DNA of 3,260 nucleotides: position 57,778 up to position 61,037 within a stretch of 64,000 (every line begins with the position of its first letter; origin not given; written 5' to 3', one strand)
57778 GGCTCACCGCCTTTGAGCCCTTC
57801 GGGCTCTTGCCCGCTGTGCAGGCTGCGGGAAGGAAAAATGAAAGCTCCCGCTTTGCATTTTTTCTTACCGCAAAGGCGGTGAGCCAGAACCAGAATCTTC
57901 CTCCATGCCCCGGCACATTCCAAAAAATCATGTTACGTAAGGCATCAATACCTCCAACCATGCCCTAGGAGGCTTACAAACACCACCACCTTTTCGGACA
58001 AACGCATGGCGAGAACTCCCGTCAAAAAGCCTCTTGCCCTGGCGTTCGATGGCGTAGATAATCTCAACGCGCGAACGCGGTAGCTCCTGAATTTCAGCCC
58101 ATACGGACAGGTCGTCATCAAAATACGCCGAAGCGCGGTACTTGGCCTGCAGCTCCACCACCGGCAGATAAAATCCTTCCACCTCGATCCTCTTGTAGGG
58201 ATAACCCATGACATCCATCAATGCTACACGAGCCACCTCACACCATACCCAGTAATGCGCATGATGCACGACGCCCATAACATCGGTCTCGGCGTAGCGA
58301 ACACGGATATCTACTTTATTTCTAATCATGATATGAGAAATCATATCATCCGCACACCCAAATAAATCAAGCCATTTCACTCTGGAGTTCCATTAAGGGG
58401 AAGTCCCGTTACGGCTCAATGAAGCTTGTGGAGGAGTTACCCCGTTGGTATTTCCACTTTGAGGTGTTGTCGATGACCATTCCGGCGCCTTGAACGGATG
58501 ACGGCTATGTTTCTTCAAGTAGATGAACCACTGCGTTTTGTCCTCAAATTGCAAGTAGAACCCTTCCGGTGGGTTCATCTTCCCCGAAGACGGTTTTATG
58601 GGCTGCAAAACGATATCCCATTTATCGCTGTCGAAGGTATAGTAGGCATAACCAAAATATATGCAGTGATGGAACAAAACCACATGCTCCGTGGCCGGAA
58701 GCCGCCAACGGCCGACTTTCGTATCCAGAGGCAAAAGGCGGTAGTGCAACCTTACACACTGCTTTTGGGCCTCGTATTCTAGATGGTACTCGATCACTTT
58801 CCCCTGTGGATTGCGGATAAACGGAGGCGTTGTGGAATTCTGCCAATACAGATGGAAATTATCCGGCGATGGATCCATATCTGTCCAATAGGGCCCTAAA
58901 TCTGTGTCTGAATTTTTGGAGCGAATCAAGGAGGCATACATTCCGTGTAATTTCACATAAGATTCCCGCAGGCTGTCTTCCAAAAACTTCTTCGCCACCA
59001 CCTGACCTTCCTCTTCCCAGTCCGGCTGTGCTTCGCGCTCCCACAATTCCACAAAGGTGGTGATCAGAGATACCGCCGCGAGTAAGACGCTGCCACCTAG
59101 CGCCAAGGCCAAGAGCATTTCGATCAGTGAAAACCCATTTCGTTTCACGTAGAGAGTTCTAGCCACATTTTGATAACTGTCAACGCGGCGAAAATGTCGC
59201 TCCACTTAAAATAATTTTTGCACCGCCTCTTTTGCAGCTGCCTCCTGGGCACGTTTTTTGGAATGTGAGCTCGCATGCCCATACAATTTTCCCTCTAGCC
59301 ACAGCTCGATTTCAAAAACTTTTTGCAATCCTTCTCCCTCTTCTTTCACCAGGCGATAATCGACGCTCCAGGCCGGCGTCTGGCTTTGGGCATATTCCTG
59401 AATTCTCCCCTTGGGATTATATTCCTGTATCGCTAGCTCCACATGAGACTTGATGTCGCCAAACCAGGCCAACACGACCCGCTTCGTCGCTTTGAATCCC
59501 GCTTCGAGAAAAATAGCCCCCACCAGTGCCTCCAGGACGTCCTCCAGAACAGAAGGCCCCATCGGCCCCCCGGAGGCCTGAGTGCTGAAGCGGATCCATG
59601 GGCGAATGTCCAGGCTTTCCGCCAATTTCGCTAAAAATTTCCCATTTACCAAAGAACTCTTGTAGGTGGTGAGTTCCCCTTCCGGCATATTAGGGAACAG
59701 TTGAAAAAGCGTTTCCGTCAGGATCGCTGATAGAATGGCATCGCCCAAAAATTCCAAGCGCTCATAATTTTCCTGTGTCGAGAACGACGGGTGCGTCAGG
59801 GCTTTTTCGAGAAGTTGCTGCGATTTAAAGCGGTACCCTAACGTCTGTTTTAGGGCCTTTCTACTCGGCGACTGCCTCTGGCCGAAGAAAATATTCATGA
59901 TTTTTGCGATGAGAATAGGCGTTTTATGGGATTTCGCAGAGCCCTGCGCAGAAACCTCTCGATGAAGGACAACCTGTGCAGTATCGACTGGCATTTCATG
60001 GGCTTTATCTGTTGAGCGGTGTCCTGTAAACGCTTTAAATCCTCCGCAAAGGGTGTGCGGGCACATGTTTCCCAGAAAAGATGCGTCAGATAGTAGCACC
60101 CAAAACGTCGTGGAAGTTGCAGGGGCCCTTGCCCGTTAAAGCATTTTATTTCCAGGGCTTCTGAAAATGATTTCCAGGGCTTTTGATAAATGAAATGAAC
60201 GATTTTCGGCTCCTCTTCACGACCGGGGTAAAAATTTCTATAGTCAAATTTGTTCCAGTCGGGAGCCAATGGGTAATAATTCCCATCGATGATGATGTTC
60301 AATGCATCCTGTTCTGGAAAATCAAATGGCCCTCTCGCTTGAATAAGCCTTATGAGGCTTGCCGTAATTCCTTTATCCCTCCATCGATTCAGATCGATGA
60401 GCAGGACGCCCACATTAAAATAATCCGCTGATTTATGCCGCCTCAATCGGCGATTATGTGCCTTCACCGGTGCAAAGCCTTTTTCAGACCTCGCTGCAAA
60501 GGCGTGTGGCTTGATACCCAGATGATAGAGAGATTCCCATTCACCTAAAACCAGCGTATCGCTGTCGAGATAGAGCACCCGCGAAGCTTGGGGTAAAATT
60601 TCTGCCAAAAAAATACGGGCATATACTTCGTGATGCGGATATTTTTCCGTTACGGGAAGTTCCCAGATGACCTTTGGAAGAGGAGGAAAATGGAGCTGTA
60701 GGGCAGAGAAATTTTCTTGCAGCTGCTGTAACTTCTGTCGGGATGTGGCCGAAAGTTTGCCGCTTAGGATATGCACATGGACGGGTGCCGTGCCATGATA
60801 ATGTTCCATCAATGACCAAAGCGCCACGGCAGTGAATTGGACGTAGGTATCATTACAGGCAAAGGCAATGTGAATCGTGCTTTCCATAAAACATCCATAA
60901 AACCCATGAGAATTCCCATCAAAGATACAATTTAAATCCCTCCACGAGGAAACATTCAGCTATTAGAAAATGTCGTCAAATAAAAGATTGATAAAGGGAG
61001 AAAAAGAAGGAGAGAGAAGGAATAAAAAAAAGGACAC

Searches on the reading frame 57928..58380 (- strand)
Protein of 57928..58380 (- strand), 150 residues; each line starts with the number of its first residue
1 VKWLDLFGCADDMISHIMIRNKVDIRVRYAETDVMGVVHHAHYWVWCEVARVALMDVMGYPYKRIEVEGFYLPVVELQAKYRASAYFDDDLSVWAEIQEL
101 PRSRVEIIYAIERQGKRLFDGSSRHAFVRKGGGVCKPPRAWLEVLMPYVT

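Call 18: search_protein_families(library=pfam, proteins=[window:57928-58380:-], max_evalue=0.001)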
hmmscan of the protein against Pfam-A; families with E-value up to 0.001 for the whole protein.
window:57928-58380:- (150 aa): 2 families
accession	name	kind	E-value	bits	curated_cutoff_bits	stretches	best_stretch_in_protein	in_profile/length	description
PF13279.12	4HBT_2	-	4.5e-12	46.9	25.5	1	27-137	1-114/122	Thioesterase-like superfamily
PF03061.28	4HBT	-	2.4e-09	37.8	20.6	1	35-117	1-76/79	Thioesterase superfamily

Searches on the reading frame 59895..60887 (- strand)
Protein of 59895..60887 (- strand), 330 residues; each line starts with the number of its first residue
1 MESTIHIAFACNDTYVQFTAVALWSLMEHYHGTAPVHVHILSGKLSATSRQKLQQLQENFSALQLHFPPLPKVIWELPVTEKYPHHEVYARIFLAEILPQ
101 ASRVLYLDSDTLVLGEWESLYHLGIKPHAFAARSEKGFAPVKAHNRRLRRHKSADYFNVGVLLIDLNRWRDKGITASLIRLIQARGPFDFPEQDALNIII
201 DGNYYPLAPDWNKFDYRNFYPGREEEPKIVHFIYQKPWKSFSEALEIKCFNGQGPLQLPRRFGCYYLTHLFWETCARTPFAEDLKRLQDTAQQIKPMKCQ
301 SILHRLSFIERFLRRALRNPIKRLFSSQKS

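Call 18: search_protein_families(library=pfam, proteins=[window:59895-60887:-], max_evalue=0.001)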
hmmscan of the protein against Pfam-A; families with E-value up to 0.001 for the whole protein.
window:59895-60887:- (330 aa): 2 families
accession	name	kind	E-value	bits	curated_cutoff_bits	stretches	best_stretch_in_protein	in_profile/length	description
PF01501.26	Glyco_transf_8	-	1.1e-39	136.9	24.3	1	6-240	1-251/253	Glycosyl transferase family 8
PF18404.7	Glyco_transf_24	-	0.00012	22.1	25.7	1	9-131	6-126/268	Glucosyltransferase 24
